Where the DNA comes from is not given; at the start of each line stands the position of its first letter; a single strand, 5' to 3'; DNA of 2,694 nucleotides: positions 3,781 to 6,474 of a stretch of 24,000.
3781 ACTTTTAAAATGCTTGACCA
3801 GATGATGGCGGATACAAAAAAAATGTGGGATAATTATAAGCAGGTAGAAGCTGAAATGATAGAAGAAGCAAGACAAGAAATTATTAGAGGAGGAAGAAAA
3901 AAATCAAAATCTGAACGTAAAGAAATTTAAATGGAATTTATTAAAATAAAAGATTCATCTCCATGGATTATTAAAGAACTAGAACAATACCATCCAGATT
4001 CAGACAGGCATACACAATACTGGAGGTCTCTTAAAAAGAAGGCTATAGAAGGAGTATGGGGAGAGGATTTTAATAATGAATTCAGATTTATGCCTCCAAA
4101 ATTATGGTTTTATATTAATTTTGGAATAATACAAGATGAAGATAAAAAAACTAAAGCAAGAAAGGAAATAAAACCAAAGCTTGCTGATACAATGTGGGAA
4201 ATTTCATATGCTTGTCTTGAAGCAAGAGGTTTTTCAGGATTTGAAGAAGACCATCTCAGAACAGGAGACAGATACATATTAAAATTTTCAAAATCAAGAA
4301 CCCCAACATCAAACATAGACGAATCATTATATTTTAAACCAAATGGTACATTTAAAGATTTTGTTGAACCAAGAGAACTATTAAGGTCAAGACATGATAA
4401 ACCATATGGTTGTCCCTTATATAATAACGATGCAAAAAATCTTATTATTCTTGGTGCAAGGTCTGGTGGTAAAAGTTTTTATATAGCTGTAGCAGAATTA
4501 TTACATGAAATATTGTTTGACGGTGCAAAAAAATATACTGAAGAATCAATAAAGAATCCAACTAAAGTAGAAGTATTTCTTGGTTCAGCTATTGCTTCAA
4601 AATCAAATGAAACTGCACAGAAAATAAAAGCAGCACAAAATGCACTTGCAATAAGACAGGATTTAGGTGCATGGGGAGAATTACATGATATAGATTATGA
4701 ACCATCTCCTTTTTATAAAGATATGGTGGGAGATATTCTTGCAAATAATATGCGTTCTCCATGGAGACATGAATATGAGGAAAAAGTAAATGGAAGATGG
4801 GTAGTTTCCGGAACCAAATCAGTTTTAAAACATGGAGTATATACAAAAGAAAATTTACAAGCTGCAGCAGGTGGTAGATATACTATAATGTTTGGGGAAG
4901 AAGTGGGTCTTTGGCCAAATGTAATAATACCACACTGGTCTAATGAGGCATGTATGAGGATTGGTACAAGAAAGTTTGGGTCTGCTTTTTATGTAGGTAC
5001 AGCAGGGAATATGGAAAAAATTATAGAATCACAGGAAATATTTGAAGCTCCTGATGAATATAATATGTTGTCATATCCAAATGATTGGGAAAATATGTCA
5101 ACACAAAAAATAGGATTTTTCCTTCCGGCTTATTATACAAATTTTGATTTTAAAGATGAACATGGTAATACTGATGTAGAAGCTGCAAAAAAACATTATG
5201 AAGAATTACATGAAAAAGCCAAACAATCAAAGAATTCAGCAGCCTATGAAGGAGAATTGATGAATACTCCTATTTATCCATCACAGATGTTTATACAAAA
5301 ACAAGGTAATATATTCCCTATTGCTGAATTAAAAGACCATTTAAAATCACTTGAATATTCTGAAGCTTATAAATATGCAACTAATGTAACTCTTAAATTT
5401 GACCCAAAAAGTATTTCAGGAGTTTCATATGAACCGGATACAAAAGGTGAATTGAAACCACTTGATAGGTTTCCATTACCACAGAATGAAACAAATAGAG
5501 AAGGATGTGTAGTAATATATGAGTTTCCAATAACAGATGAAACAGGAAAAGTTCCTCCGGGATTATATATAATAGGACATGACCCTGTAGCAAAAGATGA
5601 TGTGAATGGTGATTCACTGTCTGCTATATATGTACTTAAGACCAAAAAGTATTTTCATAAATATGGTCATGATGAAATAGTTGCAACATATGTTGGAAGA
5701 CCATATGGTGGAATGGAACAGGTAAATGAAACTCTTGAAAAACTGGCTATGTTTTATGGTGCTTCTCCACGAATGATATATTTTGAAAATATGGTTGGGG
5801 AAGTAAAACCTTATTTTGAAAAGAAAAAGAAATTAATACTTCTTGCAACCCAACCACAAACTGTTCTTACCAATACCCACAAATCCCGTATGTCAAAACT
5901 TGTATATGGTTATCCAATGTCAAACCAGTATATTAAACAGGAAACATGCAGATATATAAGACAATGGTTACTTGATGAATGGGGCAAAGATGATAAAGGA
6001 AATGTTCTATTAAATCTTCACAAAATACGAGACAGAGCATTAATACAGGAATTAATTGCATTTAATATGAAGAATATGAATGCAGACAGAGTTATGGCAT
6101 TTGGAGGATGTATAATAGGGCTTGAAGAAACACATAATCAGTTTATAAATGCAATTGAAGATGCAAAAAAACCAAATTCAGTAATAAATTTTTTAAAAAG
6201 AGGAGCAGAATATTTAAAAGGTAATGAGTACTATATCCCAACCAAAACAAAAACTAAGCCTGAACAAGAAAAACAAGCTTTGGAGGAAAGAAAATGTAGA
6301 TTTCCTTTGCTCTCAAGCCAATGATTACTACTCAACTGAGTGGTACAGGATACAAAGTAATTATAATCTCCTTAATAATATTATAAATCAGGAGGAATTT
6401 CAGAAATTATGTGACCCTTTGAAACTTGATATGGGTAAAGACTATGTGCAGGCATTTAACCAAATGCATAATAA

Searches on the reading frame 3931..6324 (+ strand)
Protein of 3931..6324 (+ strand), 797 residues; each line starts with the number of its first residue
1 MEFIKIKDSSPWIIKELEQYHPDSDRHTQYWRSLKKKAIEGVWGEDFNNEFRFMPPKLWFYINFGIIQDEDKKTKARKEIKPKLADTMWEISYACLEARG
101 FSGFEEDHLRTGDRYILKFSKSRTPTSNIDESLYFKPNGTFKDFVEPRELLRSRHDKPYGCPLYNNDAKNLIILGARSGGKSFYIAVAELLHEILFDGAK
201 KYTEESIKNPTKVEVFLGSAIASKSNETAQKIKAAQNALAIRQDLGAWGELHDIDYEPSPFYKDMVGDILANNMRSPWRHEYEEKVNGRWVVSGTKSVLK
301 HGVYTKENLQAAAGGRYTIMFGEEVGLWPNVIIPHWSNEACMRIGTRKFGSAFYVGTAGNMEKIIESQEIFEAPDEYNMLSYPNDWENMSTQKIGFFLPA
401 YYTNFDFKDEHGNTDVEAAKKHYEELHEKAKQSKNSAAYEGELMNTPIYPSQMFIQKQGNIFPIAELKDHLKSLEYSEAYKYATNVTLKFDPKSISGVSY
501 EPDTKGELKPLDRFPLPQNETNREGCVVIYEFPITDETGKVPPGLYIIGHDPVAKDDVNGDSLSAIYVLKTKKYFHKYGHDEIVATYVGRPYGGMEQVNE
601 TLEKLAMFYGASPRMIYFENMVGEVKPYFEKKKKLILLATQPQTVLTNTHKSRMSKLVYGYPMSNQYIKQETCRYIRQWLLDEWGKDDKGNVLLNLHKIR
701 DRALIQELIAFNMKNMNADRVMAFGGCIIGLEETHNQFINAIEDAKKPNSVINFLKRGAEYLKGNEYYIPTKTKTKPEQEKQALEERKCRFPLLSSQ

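Call 6: search_protein_families(library=pfam, proteins=[window:3931-6324:+], max_evalue=0.01)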
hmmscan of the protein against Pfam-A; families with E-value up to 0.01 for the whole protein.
window:3931-6324:+ (797 aa): 0 families

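Call 21: search_protein_families(library=phrogs, proteins=[window:3931-6324:+], max_evalue=0.001)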
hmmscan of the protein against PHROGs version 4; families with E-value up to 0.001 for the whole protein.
window:3931-6324:+ (797 aa): 2 families
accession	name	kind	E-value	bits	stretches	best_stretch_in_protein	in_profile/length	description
phrog_6681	-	head and packaging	2.1e-100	338.1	1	14-753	78-740/758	terminase large subunit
phrog_2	-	head and packaging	0.00043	20.1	1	156-360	264-404/807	terminase large subunit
